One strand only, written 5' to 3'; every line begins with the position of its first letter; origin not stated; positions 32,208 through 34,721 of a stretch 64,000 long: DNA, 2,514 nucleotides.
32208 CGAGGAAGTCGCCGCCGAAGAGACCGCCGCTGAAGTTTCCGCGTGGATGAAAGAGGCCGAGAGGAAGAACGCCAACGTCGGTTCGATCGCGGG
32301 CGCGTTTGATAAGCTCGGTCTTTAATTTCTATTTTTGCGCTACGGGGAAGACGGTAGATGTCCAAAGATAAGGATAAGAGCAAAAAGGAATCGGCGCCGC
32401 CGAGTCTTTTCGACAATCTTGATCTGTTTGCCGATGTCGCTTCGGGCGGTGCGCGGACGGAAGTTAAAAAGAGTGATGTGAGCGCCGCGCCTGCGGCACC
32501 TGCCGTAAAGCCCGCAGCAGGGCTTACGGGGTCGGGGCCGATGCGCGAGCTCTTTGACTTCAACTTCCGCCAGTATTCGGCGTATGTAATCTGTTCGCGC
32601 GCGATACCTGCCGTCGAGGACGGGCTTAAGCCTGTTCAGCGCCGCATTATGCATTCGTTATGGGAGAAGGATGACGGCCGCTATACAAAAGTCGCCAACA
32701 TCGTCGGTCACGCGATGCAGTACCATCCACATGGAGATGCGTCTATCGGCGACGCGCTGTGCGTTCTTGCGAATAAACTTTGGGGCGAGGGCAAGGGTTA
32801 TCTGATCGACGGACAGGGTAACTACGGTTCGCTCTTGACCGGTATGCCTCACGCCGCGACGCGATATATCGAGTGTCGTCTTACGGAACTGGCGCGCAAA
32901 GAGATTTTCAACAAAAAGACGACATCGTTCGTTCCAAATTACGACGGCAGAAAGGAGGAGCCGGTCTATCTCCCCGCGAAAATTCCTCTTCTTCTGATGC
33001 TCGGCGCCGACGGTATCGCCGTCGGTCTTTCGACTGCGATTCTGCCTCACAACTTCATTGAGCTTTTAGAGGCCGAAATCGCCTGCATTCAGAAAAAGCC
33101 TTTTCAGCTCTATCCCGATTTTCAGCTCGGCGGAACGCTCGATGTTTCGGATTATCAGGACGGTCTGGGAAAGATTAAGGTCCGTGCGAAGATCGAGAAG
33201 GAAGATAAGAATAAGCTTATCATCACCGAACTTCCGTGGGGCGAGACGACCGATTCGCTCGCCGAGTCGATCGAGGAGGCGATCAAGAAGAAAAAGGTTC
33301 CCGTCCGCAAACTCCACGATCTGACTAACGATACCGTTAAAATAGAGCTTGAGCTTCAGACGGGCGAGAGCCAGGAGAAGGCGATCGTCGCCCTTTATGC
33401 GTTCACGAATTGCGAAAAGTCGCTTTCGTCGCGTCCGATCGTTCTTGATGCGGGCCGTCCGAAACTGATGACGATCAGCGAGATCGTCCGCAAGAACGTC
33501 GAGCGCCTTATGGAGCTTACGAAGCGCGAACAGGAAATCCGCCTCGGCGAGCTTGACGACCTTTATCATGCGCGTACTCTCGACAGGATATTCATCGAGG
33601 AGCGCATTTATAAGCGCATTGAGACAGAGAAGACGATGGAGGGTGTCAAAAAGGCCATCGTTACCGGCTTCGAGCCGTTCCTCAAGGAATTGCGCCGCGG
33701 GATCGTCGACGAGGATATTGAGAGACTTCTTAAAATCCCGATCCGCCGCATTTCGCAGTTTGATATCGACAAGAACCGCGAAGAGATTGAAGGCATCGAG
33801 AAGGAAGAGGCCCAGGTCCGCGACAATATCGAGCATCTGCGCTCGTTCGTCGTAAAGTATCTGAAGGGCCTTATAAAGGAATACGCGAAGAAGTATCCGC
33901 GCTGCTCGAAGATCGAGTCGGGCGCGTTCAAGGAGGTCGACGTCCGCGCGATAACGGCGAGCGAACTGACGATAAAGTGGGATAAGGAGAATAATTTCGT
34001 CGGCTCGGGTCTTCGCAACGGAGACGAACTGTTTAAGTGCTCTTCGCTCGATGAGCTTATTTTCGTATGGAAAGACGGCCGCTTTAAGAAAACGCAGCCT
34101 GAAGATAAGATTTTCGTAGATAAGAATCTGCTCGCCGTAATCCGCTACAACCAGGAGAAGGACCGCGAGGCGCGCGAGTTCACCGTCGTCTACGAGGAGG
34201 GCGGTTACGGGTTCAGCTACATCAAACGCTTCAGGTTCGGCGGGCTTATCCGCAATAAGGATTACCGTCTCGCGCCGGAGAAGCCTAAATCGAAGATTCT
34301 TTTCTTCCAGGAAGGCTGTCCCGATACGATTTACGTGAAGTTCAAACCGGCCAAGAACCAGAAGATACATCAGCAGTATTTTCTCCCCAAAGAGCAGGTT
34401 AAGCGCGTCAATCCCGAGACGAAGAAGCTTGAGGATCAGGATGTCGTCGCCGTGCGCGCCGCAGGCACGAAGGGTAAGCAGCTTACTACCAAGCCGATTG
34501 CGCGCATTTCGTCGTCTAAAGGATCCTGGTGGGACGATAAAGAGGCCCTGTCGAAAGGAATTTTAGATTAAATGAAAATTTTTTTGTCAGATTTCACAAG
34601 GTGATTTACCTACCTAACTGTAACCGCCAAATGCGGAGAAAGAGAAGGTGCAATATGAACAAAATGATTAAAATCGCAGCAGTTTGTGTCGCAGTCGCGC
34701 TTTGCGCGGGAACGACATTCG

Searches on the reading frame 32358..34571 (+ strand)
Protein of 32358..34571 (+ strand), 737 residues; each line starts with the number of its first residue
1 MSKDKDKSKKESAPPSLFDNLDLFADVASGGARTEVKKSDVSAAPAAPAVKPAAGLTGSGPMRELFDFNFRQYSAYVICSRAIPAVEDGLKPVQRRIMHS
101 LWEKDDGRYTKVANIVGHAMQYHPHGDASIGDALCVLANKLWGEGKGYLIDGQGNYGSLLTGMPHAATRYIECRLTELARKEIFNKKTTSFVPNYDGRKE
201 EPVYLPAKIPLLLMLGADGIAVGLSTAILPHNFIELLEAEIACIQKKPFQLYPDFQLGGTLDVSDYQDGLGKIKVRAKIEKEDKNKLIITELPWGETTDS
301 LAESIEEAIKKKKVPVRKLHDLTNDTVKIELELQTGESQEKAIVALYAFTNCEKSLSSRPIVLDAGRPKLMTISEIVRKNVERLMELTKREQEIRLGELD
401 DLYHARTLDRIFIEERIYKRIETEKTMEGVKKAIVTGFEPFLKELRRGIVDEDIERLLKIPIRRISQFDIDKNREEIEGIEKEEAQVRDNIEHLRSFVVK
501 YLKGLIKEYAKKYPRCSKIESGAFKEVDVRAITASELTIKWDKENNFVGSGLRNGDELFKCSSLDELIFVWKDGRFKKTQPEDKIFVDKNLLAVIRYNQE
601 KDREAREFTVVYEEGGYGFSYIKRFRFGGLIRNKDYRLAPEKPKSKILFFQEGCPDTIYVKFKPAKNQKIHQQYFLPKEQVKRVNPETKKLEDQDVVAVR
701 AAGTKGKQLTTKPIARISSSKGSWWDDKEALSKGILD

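Call 16: search_protein_families(library=pfam, proteins=[window:32358-34571:+])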
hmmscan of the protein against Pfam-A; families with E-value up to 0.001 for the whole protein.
window:32358-34571:+ (737 aa): 1 family
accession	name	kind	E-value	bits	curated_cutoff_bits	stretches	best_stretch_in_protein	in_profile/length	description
PF00521.26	DNA_topoisoIV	-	3.8e-105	352.7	31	1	81-499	1-428/432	DNA gyrase/topoisomerase IV, subunit A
